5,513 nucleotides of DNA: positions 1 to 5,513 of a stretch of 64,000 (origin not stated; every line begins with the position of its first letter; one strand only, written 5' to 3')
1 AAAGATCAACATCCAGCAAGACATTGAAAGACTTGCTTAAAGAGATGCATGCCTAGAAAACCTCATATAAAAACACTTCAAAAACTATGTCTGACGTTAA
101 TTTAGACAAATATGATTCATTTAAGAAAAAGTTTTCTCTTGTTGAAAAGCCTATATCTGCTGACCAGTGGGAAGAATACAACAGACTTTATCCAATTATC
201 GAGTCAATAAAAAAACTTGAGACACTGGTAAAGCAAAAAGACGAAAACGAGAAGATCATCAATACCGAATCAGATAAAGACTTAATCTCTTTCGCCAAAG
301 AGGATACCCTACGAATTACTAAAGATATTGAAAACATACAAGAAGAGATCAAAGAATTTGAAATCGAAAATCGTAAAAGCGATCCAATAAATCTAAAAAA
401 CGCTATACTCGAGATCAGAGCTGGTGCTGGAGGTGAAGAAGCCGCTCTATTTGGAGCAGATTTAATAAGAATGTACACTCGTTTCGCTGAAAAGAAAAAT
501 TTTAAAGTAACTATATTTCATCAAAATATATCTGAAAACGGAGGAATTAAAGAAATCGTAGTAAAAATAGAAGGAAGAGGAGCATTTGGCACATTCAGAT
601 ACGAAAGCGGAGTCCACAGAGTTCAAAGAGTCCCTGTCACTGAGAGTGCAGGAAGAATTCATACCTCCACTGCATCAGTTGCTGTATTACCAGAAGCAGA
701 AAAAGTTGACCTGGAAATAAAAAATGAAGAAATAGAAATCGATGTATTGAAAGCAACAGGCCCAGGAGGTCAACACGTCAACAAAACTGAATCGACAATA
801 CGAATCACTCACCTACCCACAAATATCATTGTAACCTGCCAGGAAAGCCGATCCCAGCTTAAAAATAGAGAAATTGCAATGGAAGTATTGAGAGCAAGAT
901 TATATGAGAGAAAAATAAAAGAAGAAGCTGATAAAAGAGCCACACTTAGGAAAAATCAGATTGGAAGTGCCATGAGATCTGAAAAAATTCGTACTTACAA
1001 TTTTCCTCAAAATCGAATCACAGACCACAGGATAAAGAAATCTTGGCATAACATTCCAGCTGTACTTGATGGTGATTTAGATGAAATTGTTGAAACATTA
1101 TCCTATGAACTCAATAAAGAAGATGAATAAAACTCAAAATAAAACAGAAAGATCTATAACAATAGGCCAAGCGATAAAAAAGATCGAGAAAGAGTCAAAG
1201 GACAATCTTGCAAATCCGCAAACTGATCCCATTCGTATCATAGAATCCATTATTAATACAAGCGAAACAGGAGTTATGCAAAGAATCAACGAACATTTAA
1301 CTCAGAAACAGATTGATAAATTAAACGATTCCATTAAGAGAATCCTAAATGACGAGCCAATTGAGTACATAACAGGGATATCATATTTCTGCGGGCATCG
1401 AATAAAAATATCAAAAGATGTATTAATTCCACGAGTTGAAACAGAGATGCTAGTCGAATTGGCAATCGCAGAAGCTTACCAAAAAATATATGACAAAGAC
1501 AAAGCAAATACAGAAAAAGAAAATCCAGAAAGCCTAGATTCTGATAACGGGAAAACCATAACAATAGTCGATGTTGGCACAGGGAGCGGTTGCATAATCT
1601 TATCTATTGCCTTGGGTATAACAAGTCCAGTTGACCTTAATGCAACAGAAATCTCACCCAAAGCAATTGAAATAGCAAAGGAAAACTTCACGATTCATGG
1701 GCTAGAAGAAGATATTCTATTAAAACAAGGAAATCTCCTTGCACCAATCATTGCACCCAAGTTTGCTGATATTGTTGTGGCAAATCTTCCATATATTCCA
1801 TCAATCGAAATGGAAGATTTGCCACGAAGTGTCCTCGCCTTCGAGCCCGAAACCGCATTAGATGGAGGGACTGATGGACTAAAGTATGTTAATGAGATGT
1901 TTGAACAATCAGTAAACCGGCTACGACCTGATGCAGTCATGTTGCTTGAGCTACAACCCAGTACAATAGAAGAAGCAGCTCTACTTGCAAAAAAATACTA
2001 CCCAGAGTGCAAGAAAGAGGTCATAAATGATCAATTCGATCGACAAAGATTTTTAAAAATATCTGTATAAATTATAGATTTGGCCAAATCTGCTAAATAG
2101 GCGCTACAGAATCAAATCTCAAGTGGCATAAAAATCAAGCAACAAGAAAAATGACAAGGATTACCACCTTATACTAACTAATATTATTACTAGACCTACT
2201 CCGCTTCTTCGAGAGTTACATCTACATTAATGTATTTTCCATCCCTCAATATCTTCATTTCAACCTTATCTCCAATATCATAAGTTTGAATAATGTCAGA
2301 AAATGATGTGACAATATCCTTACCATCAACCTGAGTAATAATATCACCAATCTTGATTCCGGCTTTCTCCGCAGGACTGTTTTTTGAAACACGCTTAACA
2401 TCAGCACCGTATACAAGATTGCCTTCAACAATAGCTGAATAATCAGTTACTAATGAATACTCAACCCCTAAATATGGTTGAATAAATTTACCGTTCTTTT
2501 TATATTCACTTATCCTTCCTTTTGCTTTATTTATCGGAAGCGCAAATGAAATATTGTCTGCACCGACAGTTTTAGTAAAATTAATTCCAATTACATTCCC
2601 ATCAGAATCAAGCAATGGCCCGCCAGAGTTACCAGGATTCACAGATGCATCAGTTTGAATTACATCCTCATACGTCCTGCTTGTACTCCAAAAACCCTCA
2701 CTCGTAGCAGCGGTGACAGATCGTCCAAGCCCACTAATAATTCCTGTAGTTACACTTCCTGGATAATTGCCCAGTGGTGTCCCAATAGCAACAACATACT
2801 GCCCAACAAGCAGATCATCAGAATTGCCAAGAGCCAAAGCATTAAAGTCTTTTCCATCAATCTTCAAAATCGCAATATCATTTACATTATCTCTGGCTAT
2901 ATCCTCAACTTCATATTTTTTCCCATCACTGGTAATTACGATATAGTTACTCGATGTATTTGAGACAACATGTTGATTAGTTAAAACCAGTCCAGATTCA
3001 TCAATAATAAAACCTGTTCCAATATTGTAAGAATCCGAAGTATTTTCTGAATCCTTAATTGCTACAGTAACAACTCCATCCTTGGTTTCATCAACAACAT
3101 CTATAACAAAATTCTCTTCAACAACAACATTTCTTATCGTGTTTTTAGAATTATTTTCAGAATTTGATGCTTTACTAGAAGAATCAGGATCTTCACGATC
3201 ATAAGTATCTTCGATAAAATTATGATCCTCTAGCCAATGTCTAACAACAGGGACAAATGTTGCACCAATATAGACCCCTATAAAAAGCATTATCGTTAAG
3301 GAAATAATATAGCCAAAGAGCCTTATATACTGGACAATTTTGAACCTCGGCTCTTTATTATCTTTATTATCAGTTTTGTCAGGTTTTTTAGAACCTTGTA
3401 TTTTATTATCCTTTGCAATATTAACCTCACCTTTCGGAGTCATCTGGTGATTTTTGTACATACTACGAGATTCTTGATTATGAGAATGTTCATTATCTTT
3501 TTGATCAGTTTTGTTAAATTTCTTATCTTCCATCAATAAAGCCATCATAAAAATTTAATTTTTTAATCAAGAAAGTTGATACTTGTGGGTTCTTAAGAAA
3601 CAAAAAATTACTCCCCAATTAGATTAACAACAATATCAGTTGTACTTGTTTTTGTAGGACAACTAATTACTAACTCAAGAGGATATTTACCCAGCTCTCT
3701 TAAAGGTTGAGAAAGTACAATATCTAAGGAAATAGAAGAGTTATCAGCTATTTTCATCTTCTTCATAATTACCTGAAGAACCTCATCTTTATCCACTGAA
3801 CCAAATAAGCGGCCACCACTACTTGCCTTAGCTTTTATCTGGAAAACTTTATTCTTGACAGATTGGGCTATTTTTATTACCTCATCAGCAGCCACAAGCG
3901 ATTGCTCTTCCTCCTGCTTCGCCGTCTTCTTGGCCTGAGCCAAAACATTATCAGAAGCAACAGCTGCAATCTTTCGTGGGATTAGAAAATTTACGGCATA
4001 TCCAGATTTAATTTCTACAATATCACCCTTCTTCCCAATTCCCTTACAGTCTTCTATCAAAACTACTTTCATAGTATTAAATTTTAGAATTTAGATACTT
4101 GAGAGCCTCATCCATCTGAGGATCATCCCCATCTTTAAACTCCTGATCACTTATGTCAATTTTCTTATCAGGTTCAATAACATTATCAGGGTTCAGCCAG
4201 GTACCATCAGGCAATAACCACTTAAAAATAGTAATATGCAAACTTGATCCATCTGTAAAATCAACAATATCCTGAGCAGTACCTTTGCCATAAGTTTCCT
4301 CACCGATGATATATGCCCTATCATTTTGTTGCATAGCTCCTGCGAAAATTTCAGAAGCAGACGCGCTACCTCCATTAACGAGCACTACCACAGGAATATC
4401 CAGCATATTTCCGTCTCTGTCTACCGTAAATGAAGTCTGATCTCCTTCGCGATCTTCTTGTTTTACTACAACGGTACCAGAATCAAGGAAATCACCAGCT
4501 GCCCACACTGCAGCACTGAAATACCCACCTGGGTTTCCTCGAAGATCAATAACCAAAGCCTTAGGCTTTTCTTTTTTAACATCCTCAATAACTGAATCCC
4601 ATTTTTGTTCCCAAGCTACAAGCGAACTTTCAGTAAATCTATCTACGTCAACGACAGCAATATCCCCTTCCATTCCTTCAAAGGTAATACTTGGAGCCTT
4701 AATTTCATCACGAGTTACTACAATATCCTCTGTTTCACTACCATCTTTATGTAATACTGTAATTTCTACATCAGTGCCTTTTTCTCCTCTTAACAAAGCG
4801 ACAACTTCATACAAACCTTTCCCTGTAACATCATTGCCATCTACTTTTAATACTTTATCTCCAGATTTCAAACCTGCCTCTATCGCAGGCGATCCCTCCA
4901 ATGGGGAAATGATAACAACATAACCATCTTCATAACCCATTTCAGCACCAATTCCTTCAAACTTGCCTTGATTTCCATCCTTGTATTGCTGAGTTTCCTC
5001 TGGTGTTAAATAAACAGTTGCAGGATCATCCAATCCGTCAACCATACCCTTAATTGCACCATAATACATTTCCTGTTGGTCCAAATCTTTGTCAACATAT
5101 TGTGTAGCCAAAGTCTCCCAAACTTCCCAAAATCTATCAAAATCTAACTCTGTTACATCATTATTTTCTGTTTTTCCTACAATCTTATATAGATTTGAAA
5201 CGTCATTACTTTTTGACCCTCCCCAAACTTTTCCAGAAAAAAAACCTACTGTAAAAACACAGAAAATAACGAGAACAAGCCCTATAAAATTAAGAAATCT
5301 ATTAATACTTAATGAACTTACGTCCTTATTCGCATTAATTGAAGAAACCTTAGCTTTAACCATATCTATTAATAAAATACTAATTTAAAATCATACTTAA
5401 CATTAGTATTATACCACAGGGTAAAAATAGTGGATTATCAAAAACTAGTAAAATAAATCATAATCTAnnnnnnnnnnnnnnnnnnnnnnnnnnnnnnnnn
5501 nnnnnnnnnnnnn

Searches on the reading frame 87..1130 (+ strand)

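Call 29: search_protein_families(library=pfam, proteins=[window:87-1130:+], max_evalue=0.001)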
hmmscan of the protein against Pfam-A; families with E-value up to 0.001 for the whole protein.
window:87-1130:+ (347 aa): 2 families
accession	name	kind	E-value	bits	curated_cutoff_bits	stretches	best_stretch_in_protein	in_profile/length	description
PF03462.23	PCRF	-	1.6e-54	185.1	24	1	28-198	28-194/194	PCRF domain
PF00472.26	RF-1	-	1.3e-40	138.4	35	1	206-315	2-116/116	RF-1 domain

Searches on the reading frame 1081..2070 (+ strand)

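Call 29: search_protein_families(library=pfam, proteins=[window:1081-2070:+], max_evalue=0.001)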
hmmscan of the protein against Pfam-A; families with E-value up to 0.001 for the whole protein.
window:1081-2070:+ (329 aa): 6 families
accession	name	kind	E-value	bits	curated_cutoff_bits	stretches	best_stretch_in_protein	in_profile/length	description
PF06325.19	PrmA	-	3.3e-09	37.1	22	1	151-236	154-234/296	Ribosomal protein L11 methyltransferase (PrmA)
PF17827.6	PrmC_N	-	1e-06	29.6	23.4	1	31-99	2-71/71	PrmC N-terminal domain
PF05175.20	MTS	-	2.7e-06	27.6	23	1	158-238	31-108/170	Methyltransferase small domain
PF13847.12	Methyltransf_31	-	3.1e-05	24.1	27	1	159-235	4-81/145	Methyltransferase domain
PF13649.12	Methyltransf_25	-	4.7e-05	24.4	27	1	162-241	1-79/97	Methyltransferase domain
PF02384.22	N6_Mtase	-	0.00052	19.9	20.4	0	161-241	49-138/311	N-6 DNA Methylase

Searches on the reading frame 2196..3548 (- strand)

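Call 29: search_protein_families(library=pfam, proteins=[window:2196-3548:-], max_evalue=0.001)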
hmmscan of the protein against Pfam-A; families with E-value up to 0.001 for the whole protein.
window:2196-3548:- (450 aa): 6 families
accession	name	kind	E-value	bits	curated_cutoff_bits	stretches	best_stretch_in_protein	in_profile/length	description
PF13365.12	Trypsin_2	-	5.3e-35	121.7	27.6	1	177-322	1-144/144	Trypsin-like peptidase domain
PF00089.32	Trypsin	-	6e-19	69.2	20.6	1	165-342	19-216/220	Trypsin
PF13180.12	PDZ_2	-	6.5e-13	49.2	27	1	358-446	1-80/80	PDZ domain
PF17820.7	PDZ_6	-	3.4e-12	46.4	27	1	384-435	2-54/54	PDZ domain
PF00595.29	PDZ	-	3.2e-08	34.3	23.2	1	379-414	24-59/81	PDZ domain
PF10459.15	Peptidase_S46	-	6.7e-05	22.2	22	0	304-328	631-655/698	Peptidase S46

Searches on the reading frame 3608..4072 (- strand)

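Call 29: search_protein_families(library=pfam, proteins=[window:3608-4072:-], max_evalue=0.001)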
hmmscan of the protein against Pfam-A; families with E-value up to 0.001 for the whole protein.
window:3608-4072:- (154 aa): 2 families
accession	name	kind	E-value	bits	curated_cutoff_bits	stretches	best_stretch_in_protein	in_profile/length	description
PF01281.25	Ribosomal_L9_N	-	1.1e-18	66.9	20.7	1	1-46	1-46/47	Ribosomal protein L9, N-terminal domain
PF03948.19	Ribosomal_L9_C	-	8e-09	36.3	23.2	1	67-134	5-70/86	Ribosomal protein L9, C-terminal domain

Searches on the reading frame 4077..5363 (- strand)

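Call 29: search_protein_families(library=pfam, proteins=[window:4077-5363:-], max_evalue=0.001)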
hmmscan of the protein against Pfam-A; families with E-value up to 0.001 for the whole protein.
window:4077-5363:- (428 aa): 6 families
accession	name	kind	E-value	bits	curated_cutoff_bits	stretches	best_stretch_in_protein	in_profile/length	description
PF03572.23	Peptidase_S41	-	2.6e-44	151.2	24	1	234-401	1-164/165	Peptidase family S41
PF13180.12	PDZ_2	-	1.9e-13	51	27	1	138-211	3-75/80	PDZ domain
PF17820.7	PDZ_6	-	1.2e-09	38.1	27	1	151-203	2-52/54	PDZ domain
PF22694.1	CtpB_N-like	-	5.1e-09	36.9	27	1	43-120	10-82/85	Activating protease CtpB N-terminal domain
PF00595.29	PDZ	-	3.1e-08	34.3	23.2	1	132-203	8-80/81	PDZ domain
PF14685.13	PDZ_Tricorn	-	0.00026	21.3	25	1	154-216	27-88/88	Tricorn protease PDZ domain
